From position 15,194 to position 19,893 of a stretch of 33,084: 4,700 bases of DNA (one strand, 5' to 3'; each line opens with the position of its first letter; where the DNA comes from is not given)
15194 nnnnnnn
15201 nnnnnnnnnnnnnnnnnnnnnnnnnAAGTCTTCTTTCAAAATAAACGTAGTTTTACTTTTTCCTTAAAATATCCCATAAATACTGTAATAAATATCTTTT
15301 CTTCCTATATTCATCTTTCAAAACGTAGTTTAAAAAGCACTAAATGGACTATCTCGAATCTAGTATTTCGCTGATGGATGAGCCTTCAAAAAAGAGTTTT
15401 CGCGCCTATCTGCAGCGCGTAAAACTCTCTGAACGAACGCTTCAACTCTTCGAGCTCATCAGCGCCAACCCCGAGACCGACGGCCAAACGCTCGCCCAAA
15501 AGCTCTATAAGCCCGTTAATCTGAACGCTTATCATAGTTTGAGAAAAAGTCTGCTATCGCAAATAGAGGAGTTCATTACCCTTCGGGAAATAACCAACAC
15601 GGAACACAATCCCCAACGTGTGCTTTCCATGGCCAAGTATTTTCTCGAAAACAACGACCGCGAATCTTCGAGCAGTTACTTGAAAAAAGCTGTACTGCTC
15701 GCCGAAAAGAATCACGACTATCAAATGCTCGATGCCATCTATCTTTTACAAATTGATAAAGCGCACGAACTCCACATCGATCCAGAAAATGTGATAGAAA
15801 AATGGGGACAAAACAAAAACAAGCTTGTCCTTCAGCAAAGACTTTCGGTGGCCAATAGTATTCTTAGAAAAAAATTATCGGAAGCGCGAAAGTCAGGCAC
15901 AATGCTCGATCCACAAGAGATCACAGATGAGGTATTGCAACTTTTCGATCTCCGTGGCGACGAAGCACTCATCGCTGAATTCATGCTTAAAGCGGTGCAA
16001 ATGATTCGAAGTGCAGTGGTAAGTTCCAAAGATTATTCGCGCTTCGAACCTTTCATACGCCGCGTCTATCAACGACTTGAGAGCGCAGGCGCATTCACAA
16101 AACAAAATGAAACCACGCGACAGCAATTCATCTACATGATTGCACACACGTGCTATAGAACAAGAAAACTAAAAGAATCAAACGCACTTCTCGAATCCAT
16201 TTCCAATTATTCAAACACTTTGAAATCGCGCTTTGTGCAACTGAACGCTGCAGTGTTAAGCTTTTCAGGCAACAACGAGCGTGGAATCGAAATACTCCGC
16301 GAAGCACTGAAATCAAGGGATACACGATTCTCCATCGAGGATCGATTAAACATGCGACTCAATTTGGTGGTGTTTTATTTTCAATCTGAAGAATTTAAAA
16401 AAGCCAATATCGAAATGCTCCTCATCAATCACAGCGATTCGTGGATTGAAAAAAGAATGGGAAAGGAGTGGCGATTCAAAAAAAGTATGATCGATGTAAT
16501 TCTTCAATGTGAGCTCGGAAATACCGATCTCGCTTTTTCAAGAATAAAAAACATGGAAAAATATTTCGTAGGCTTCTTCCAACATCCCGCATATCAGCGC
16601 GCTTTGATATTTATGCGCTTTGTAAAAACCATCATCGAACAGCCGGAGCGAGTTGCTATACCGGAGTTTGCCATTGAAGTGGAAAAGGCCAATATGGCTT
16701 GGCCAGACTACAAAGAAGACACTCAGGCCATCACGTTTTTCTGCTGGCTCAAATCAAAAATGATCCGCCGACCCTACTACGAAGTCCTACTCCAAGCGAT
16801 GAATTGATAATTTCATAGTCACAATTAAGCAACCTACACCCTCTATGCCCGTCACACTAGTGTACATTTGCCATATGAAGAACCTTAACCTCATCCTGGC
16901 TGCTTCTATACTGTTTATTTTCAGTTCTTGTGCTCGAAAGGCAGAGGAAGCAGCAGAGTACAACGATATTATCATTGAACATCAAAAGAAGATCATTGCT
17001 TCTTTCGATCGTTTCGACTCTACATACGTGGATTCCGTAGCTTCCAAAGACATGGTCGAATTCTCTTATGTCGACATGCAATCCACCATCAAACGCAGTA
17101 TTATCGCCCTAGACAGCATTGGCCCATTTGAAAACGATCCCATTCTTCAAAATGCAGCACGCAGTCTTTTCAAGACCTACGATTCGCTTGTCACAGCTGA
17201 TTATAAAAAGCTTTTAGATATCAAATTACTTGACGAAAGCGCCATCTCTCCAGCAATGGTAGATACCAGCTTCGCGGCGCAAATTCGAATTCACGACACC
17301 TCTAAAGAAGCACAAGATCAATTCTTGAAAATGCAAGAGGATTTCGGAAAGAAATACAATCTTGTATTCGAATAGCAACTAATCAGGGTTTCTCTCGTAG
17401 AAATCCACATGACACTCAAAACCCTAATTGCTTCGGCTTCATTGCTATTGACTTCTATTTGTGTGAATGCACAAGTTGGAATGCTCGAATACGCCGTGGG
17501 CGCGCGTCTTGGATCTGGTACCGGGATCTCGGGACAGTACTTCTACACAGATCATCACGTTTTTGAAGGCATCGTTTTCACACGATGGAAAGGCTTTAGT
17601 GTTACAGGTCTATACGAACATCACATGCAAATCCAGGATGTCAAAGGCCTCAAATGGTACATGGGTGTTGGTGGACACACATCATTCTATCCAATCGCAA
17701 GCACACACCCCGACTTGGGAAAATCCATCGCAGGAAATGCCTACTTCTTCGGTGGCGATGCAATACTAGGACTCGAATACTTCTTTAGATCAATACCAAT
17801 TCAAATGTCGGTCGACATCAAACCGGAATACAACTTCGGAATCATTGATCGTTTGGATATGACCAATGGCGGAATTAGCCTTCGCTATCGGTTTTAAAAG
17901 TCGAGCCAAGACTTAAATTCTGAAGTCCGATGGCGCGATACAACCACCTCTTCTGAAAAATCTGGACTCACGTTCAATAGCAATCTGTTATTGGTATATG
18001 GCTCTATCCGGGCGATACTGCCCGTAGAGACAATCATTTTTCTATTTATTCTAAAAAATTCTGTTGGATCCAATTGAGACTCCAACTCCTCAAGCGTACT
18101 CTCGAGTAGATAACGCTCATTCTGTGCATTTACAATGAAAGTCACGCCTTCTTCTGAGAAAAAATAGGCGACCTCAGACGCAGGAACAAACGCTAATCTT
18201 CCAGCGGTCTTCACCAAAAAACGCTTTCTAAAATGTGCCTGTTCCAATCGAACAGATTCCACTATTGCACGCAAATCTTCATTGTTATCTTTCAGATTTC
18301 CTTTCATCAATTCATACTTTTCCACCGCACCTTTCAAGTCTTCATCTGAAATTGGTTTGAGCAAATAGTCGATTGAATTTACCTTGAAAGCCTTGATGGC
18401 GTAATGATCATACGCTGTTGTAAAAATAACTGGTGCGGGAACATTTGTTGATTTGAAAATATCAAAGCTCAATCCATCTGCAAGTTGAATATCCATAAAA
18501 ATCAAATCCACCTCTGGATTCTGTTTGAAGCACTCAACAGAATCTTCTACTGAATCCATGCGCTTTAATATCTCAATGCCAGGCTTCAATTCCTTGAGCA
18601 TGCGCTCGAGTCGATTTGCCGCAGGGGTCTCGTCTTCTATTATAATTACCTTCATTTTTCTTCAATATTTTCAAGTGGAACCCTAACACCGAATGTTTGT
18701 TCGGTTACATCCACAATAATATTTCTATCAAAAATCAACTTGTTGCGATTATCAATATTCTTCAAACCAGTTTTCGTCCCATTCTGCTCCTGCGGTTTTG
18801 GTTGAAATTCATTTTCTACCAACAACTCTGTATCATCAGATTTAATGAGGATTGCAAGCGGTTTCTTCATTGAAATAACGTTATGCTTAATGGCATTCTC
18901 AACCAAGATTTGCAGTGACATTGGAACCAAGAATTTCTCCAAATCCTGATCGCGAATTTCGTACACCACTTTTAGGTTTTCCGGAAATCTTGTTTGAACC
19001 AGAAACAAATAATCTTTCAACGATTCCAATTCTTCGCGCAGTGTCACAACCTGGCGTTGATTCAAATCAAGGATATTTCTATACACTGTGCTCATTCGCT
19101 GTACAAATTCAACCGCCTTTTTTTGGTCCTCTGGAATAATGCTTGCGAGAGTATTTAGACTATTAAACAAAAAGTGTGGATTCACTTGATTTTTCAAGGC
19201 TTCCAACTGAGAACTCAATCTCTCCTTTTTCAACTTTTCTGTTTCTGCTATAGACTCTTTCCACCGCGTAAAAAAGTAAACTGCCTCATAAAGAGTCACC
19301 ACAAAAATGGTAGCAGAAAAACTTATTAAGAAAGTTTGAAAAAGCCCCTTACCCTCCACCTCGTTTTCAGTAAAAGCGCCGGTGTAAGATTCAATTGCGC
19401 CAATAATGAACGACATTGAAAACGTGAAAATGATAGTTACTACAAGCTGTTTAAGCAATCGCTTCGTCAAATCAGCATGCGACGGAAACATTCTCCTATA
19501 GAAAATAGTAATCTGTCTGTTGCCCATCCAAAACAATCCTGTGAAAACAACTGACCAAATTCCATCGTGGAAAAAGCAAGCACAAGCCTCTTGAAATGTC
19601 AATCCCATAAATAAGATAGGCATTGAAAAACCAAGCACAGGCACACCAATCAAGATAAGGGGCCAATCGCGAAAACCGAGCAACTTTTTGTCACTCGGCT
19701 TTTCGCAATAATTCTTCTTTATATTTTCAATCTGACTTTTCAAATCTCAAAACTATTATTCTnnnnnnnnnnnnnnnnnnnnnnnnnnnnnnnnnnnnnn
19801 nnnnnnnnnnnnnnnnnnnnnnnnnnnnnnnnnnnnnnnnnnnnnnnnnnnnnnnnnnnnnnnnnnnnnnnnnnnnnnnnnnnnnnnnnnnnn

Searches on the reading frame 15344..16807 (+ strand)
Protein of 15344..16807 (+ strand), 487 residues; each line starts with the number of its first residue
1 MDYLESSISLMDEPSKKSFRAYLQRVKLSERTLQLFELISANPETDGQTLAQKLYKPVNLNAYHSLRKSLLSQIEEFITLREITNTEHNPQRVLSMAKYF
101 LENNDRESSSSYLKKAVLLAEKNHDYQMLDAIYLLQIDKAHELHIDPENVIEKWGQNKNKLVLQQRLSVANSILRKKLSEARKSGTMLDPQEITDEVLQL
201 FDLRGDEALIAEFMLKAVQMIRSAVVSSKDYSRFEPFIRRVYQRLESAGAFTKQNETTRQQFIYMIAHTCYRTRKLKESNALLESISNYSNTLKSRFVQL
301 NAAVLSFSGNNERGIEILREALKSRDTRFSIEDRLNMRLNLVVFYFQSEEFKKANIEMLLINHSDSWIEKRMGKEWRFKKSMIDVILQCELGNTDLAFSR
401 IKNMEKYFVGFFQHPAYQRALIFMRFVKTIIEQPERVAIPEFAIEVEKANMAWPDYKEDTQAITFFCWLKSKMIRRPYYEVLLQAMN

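Call 10: search_protein_families(library=pfam, proteins=[window:15344-16807:+])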
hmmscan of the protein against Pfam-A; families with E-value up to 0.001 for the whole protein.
window:15344-16807:+ (487 aa): 0 families

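Call 60: search_protein_families(library=pfam, proteins=[window:15344-16807:+], max_evalue=0.05)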
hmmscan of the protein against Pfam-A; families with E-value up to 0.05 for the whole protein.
window:15344-16807:+ (487 aa): 3 families
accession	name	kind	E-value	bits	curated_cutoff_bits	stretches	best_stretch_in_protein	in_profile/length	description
PF13181.12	TPR_8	-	0.022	15.3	25.7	0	97-123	8-34/34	Tetratricopeptide repeat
PF11041.13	DUF2612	-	0.026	14.9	23.5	0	275-361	85-170/181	Protein of unknown function (DUF2612)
PF04413.22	Glycos_transf_N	-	0.042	13.8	23.9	0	15-61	124-170/179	3-Deoxy-D-manno-octulosonic-acid transferase (kdotransferase)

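Call 61: search_protein_families(library=ncbifam, proteins=[window:15344-16807:+], max_evalue=0.01)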
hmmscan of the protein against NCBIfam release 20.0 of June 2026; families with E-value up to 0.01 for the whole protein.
window:15344-16807:+ (487 aa): 0 families

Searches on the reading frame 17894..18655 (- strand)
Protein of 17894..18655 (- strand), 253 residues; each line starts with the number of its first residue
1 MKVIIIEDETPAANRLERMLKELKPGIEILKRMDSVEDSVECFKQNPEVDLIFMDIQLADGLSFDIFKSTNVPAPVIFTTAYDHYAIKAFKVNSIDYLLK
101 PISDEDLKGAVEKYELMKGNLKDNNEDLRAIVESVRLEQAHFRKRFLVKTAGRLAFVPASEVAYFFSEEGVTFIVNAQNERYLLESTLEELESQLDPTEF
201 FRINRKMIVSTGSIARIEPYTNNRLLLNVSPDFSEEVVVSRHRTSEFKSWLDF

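Call 58: search_protein_families(library=pfam, proteins=[window:17894-18655:-], max_evalue=0.00001)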
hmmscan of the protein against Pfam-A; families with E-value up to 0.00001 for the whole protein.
window:17894-18655:- (253 aa): 2 families
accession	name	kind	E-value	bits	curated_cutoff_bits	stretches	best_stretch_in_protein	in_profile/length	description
PF04397.21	LytTR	-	9.9e-21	74.2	22.6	1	153-251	2-97/98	LytTr DNA-binding domain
PF00072.30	Response_reg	-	1.9e-12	47.8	30.2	1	3-111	1-110/111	Response regulator receiver domain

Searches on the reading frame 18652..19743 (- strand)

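Call 58: search_protein_families(library=pfam, proteins=[window:18652-19743:-], max_evalue=0.00001)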
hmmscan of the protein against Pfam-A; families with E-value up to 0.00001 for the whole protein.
window:18652-19743:- (363 aa): 1 family
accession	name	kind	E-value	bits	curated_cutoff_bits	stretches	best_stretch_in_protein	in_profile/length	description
PF06580.19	His_kinase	-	7.6e-24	84.2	25.2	1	179-257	2-81/81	Histidine kinase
